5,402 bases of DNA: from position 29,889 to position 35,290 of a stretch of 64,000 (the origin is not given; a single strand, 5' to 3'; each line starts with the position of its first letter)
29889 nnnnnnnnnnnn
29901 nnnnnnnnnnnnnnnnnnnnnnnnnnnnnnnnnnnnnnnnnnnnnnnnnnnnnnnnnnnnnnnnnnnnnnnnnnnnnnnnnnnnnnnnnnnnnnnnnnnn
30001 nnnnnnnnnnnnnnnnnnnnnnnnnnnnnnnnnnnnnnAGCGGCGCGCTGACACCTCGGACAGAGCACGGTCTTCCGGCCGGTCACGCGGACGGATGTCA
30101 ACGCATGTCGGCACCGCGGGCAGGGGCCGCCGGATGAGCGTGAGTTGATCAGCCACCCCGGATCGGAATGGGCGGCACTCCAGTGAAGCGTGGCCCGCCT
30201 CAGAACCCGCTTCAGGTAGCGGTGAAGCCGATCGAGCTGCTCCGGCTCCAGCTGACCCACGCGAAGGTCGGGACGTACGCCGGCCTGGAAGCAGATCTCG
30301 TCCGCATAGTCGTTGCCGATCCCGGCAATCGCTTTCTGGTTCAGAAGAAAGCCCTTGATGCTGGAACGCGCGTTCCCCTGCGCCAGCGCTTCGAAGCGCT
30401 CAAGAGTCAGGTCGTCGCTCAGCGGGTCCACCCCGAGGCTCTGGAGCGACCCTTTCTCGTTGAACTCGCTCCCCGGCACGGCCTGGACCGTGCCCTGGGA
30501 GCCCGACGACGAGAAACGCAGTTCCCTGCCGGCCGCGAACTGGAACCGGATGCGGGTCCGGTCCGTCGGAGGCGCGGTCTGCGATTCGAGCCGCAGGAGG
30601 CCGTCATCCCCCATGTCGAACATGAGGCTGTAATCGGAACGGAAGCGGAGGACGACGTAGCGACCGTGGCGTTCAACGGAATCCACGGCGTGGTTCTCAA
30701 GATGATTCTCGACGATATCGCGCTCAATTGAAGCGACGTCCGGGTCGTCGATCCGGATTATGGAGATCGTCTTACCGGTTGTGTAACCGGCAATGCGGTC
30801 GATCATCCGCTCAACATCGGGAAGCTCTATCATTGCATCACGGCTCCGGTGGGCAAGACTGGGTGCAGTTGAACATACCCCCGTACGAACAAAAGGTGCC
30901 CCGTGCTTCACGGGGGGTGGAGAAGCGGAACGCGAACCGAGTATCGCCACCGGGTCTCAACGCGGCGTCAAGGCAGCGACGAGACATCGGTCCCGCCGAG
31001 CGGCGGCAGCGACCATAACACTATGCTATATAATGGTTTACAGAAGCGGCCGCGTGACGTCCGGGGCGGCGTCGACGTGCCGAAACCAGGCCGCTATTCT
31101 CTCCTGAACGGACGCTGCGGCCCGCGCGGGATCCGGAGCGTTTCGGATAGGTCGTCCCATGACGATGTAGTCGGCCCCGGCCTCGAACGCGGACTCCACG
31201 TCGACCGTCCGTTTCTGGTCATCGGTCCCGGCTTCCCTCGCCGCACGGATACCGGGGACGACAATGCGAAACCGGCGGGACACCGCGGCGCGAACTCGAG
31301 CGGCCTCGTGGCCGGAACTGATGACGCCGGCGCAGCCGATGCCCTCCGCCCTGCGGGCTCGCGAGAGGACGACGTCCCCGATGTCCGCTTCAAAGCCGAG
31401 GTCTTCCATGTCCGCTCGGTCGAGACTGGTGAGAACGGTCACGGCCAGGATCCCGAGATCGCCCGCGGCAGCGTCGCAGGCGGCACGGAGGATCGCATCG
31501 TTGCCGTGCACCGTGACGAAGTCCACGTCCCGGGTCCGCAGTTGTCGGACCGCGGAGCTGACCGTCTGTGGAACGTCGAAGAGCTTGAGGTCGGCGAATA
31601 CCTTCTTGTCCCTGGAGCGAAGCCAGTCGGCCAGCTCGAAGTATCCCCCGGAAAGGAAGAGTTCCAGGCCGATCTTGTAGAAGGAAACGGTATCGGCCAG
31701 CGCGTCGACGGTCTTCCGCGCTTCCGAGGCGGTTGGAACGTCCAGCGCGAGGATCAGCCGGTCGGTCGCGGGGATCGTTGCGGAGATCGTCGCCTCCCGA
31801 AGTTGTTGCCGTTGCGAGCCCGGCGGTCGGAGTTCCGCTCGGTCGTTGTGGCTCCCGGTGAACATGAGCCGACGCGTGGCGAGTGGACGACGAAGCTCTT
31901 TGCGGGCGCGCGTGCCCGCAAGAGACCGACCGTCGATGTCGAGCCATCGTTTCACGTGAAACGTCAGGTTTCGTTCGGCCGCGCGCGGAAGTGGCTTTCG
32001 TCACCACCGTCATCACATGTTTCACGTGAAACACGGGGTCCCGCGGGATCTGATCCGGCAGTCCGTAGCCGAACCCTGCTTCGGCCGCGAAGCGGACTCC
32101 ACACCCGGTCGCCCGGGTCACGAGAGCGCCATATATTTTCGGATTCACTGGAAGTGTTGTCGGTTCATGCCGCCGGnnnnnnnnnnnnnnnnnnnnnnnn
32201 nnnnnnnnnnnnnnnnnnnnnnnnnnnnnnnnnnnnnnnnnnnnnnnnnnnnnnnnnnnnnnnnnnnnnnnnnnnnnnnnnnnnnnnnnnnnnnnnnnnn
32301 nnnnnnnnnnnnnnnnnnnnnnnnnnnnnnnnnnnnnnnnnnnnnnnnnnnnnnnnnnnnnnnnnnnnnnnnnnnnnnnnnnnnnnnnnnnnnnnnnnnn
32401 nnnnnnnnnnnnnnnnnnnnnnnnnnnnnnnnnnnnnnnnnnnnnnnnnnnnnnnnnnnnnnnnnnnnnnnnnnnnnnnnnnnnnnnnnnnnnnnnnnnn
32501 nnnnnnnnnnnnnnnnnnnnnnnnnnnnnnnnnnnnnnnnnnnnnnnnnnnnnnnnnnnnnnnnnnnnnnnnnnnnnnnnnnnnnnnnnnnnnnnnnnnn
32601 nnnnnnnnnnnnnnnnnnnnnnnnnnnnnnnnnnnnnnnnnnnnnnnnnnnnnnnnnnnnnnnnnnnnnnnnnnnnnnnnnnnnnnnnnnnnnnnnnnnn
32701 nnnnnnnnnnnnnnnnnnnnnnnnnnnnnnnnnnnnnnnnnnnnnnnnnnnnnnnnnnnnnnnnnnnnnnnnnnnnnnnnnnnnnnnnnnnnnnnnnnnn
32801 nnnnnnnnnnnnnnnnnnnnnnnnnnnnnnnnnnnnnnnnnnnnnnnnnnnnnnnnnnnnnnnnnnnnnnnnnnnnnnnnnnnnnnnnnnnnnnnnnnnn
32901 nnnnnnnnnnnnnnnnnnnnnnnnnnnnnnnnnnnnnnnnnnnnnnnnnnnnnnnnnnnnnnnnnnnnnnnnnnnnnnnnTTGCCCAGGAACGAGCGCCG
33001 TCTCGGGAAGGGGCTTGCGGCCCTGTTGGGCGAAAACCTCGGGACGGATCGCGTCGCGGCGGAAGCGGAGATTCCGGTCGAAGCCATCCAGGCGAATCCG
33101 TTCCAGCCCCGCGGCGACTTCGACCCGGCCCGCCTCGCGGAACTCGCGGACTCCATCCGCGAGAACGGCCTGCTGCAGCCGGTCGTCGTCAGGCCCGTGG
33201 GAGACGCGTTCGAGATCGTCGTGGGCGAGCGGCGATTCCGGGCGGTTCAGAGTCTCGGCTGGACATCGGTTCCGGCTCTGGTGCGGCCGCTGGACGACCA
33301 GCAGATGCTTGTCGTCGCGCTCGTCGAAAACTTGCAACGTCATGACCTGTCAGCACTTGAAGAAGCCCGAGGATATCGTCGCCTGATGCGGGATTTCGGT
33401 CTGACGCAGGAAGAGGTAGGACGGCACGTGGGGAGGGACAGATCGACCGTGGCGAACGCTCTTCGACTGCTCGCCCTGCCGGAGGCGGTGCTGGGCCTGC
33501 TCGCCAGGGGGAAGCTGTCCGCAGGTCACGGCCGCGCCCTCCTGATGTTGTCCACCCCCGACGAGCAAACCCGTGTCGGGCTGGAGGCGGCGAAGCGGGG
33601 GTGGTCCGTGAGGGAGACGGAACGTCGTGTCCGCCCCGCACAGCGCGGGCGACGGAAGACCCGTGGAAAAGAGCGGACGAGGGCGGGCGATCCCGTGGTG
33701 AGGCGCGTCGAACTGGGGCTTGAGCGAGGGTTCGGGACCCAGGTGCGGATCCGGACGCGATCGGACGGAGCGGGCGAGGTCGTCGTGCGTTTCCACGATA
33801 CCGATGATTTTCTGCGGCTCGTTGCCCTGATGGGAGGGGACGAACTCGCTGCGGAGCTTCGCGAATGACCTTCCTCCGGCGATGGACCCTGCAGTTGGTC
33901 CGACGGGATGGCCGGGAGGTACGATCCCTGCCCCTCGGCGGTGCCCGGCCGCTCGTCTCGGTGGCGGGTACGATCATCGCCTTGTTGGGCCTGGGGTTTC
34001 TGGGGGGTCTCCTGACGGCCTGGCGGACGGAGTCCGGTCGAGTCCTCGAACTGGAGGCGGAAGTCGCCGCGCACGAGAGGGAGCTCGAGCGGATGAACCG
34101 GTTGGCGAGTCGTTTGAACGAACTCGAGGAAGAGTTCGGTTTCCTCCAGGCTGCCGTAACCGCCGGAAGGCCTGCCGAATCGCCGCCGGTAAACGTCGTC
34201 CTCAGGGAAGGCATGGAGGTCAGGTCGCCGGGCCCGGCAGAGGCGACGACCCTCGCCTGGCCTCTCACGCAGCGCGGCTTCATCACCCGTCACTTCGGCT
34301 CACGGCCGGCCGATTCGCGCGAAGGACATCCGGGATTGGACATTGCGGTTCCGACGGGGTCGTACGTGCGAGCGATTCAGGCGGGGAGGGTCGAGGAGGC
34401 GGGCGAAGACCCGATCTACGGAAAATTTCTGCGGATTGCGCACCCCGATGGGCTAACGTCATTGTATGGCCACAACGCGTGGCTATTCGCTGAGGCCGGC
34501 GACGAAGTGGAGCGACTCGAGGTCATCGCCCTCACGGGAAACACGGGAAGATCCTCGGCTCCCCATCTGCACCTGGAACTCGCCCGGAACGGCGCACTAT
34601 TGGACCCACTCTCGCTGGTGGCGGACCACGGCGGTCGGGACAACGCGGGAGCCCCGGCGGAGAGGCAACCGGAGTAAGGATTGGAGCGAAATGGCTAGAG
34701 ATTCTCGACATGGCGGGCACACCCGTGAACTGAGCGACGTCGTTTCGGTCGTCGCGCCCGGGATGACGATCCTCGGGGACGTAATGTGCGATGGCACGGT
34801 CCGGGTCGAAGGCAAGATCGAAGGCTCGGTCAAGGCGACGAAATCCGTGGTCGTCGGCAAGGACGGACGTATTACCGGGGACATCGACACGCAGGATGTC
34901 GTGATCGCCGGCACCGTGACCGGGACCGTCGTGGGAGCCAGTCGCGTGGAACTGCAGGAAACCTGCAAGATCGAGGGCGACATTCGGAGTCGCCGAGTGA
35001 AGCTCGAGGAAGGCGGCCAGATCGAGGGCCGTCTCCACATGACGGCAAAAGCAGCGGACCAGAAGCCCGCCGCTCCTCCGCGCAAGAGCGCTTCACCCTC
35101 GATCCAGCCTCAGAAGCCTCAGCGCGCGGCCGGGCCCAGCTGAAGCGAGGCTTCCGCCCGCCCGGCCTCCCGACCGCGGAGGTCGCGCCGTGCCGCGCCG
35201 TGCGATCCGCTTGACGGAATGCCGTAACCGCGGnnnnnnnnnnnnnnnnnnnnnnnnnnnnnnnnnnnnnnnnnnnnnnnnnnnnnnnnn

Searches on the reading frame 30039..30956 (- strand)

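Call 57: search_protein_families(library=pfam, proteins=[window:30039-30956:-], max_evalue=0.00001)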
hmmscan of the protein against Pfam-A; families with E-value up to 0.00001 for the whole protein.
window:30039-30956:- (306 aa): 3 families
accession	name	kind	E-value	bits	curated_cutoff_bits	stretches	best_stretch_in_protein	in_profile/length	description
PF06831.19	H2TH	-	7.3e-18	64.8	34.7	1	174-255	1-81/93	Formamidopyrimidine-DNA glycosylase H2TH domain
PF01149.29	Fapy_DNA_glyco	-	1.3e-17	64.9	25.5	1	42-149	1-109/117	Formamidopyrimidine-DNA glycosylase N-terminal domain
PF06827.20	zf-FPG_IleRS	-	2.4e-09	37.3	21.3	1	276-304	1-29/30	Zinc finger found in FPG and IleRS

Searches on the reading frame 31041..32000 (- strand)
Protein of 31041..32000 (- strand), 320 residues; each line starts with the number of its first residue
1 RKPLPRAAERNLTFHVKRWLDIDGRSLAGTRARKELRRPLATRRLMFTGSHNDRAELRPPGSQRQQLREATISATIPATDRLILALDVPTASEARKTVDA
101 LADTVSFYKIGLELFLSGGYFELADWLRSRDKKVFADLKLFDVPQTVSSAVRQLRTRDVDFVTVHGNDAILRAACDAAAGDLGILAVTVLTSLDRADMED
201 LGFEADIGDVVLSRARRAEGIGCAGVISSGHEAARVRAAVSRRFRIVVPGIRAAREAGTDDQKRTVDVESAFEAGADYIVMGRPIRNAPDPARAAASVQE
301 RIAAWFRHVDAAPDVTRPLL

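Call 57: search_protein_families(library=pfam, proteins=[window:31041-32000:-], max_evalue=0.00001)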
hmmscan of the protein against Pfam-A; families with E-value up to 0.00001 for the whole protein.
window:31041-32000:- (320 aa): 1 family
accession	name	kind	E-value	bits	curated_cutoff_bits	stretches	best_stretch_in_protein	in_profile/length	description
PF00215.30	OMPdecase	-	1.6e-46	159.4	27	1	81-296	2-219/221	Orotidine 5'-phosphate decarboxylase / HUMPS family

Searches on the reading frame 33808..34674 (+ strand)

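Call 57: search_protein_families(library=pfam, proteins=[window:33808-34674:+], max_evalue=0.00001)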
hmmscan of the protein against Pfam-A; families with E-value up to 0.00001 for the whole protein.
window:33808-34674:+ (289 aa): 1 family
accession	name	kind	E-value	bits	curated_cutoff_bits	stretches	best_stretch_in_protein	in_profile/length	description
PF01551.29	Peptidase_M23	-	2.9e-24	85.5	28.7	1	173-267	2-96/96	Peptidase family M23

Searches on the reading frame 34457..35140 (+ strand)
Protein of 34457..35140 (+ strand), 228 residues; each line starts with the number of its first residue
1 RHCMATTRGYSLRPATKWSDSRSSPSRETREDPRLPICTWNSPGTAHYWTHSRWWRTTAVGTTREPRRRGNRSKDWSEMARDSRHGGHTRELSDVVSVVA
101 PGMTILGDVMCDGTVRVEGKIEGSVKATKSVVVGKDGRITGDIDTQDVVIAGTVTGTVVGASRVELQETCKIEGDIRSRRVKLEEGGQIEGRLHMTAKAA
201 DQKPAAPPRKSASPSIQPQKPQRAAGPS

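Call 57: search_protein_families(library=pfam, proteins=[window:34457-35140:+], max_evalue=0.00001)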
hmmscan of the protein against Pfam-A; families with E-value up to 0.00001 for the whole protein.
window:34457-35140:+ (228 aa): 1 family
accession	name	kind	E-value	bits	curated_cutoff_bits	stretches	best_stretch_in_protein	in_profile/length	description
PF04519.19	Bactofilin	-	2.8e-25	88.9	27.9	1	97-193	1-97/98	Polymer-forming cytoskeletal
